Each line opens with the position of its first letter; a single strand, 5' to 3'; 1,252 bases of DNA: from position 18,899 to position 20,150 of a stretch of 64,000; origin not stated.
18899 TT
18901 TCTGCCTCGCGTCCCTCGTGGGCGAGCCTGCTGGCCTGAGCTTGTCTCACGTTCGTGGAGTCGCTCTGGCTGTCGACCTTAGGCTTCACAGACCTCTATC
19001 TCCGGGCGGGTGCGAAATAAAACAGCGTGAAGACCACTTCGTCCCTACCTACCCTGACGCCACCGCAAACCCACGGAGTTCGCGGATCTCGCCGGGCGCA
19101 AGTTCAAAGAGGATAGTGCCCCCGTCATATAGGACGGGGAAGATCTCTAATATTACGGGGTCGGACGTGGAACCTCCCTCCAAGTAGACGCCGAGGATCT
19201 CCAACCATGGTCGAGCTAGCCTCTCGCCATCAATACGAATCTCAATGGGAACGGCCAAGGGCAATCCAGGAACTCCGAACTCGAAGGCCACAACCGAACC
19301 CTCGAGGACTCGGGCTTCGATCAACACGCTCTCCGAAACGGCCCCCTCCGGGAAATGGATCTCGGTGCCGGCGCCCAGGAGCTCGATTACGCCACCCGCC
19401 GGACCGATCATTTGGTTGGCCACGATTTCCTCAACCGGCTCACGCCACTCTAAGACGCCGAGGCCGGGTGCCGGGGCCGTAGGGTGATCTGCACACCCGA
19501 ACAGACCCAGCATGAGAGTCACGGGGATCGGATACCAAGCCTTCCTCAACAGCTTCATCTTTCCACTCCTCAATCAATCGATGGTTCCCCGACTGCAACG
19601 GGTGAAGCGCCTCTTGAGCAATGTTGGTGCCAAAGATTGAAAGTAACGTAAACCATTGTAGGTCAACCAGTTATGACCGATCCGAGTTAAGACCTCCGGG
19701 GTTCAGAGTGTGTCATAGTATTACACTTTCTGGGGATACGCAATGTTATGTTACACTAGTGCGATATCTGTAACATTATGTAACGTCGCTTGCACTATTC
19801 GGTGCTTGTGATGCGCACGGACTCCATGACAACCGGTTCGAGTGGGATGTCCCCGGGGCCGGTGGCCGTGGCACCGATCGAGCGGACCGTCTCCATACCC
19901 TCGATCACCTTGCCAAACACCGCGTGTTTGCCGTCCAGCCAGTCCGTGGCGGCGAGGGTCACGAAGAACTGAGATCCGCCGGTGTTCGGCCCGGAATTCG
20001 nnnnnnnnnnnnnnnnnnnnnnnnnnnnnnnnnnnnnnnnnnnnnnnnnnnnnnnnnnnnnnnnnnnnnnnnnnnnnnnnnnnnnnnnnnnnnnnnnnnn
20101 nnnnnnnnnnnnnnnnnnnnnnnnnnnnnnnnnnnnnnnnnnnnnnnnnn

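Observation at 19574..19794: AT-rich island with a near-consensus sigma-54 promoter and an upstream dyad (candidate enhancer site)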

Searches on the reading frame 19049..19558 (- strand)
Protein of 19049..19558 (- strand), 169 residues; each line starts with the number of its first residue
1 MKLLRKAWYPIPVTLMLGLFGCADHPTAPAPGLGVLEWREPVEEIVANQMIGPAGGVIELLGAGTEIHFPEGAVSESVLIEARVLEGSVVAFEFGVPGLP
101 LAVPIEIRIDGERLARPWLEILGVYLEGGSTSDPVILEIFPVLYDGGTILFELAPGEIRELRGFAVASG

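Call 8: search_protein_families(library=pfam, proteins=[window:19049-19558:-])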
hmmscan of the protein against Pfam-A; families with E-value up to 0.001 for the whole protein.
window:19049-19558:- (169 aa): 0 families

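Call 12: find_homologous_proteins(query=window:19049-19558:-, max_evalue=0.001)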
Query window:19049-19558:- (169 aa): 42 proteins with E <= 0.001 among 305 candidates.
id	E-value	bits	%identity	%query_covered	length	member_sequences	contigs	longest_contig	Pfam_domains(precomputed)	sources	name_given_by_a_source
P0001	8.4e-101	353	98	100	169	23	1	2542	-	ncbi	-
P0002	2.3e-89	316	88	100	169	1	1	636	-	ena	-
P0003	1.2e-66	242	68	100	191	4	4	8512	-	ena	-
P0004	1.6e-66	242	70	100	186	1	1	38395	-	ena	-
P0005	1.1e-63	232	68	100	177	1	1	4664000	-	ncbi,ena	-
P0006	9.3e-58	213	63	100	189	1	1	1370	-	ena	-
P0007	7.2e-46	174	58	100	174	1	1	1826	-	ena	-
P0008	7.2e-44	168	57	100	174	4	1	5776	-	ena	-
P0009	3.3e-43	166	49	99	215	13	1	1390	-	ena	-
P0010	3.5e-43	165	49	100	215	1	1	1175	-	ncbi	-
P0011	1.2e-42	164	49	100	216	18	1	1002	-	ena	-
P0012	2.8e-42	163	62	79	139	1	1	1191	-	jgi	-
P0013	3.4e-42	162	56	100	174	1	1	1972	-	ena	-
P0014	7.0e-42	161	53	100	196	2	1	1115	-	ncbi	-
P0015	2.5e-41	159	59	80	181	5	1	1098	-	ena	-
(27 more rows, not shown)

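Call 15: find_related_loci(query=A1, collection=genome_contigs, flank=8000)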
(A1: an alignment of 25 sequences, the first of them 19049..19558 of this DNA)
Query A1 (169 aa) in genome_contigs; peptide patterns used: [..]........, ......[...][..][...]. (x = any residue, [..] = any of these).
13 stretches matched a pattern; 2 encode a relative of the query (tblastn E <= 1e-3); 2 distinct loci.
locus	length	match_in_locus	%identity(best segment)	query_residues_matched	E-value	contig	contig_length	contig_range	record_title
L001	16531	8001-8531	68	1-169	8e-70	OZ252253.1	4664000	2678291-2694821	MAG: Longimicrobiales bacterium isolate 06048559-b685-4564-8c5e-4a77601f0fd8 genome assembly, chromosome: 1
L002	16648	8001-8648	49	1-169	5e-50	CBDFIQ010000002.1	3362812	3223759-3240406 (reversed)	MAG: Longimicrobiales bacterium isolate 5dc54ac6-8f59-47ea-946d-6c49d2011641 genome assembly, contig: contig_2, whole ge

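Call 16: find_related_loci(query=A1, collection=metagenome_contigs, flank=6000)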
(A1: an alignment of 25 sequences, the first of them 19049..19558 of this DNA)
Query A1 (169 aa) in metagenome_contigs; peptide patterns used: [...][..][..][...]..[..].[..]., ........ (x = any residue, [..] = any of these).
252 stretches matched a pattern; 13 encode a relative of the query (tblastn E <= 1e-3); 13 distinct loci.
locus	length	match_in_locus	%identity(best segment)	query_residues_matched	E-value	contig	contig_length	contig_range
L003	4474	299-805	98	1-169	7e-105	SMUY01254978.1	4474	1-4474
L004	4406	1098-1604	98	1-169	2e-104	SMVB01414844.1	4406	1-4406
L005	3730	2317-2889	68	1-169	3e-73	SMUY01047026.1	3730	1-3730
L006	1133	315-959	49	1-169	2e-54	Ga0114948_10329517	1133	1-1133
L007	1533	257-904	49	1-169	2e-52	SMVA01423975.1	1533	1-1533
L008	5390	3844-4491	47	1-169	3e-49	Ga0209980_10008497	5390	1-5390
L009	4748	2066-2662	49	1-169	3e-48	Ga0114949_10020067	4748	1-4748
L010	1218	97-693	47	1-169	3e-47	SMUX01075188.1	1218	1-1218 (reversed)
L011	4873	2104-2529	60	1-132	9e-45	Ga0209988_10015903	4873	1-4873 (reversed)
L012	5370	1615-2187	44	8-168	2e-39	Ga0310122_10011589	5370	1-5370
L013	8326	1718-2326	42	1-169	2e-36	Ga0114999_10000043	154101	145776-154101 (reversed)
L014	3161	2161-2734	45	8-168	7e-32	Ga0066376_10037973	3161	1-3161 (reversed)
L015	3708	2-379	46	57-169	3e-25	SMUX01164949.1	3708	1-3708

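Call 49: search_protein_families(library=ncbifam, proteins=[window:19049-19558:-], max_evalue=0.001)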
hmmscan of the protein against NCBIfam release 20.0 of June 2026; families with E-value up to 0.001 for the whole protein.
window:19049-19558:- (169 aa): 0 families

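Call 90: predict_structure(alignment_id=A1)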
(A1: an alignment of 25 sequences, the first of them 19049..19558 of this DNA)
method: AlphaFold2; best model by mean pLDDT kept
length: 169 residues; sequences in the alignment: 25
mean_pLDDT: 67.8   pTM: 0.64
mean pLDDT of the five models: 67.8, 67.7, 63.7, 61.0, 54.6
residues with pLDDT >= 90: 15; 70-90: 69; 50-70: 45; < 50: 40
segments of 3 or more residues with pLDDT < 50: 1-10, 12-28, 128-132, 160-163, 166-169
pLDDT, mean of each block of 10 residues (from residue 1): 39 39 43 71 86 92 88 87 74 63 85 78 58 58 78 65 46
secondary structure, 60 per line:
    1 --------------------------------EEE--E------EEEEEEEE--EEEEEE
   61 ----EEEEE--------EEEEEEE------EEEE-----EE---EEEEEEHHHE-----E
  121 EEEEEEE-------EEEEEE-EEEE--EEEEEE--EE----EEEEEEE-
elements in order: E33-35 E45-52 E55-60 E65-69 E78-84 E91-94 E105-110 E120-127 E135-140 E142-145 E148-153 E162-168

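Call 92: fold_search(model_id=the predicted structure, library=pdb)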
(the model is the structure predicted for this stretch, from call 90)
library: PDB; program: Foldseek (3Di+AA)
matches with E <= 10: 647; with E <= 0.001: 1
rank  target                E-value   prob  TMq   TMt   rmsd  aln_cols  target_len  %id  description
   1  3f59_C                4.4e-04  1.00  0.50  0.55   6.0       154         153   12  Crystal structure of ZU5-ANK, the spectrin binding region of human erythroid ankyrin (released 2009-02-24)
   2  3f59_D                1.2e-03  1.00  0.50  0.55   5.7       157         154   11  Crystal structure of ZU5-ANK, the spectrin binding region of human erythroid ankyrin (released 2009-02-24)
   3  6m3q_E                1.4e-03  1.00  0.51  0.21   4.0       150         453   14  Crystal structure of AnkB/beta4-spectrin complex (released 2020-05-13)
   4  2kxs_MODEL_1_A        2.2e-03  1.00  0.40  0.46  12.9       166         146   18  ZO1 ZU5 domain in complex with GRINL1A peptide (released 2011-03-30)
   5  3ud2_B                2.5e-03  1.00  0.47  0.28   5.0       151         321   15  Crystal structure of Selenomethionine ZU5A-ZU5B protein domains of human erythrocyte ankyrin (released 2012-02-22)
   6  3kbu_C                3.5e-03  1.00  0.49  0.53   5.8       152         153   12  Crystal structure of the ankyrin binding domain of human erythroid beta spectrin (repeats 13-15) in complex with the s (released 2010-02-02)
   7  3ud2_A                4.1e-03  1.00  0.50  0.29   4.3       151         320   17  Crystal structure of Selenomethionine ZU5A-ZU5B protein domains of human erythrocyte ankyrin (released 2012-02-22)
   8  3f59_B                4.5e-03  1.00  0.49  0.55   5.7       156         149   11  Crystal structure of ZU5-ANK, the spectrin binding region of human erythroid ankyrin (released 2009-02-24)
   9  3f59_A                5.6e-03  1.00  0.47  0.53   5.8       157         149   11  Crystal structure of ZU5-ANK, the spectrin binding region of human erythroid ankyrin (released 2009-02-24)
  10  3kbu_D                7.2e-03  1.00  0.47  0.50   6.4       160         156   11  Crystal structure of the ankyrin binding domain of human erythroid beta spectrin (repeats 13-15) in complex with the s (released 2010-02-02)
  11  3ud1_A                1.2e-02  1.00  0.48  0.28   4.4       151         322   16  Crystal structure of ZU5A-ZU5B domains of human erythrocyte ankyrin (released 2012-02-22)
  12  6m3p_C                1.2e-02  1.00  0.51  0.23   4.1       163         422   13  Crystal structure of AnkG/beta2-spectrin complex (released 2020-05-13)
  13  6m3p_E                1.5e-02  1.00  0.52  0.23   3.9       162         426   14  Crystal structure of AnkG/beta2-spectrin complex (released 2020-05-13)
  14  9mqr_A                2.1e-02  1.00  0.46  0.34   7.2       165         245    8  A8 Fab in complex with CD97 (released 2025-09-24)
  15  3kbt_C                2.8e-02  1.00  0.49  0.52   4.9       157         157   13  Crystal structure of the ankyrin binding domain of human erythroid beta spectrin (repeats 13-15) in complex with the s (released 2010-02-02)
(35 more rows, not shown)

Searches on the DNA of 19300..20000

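Call 25: search_rna_families(source=window, start=19300, end=20000, threshold=evalue, max_evalue=1)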
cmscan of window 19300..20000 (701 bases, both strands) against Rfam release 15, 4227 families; matches with E-value up to 1: 0.
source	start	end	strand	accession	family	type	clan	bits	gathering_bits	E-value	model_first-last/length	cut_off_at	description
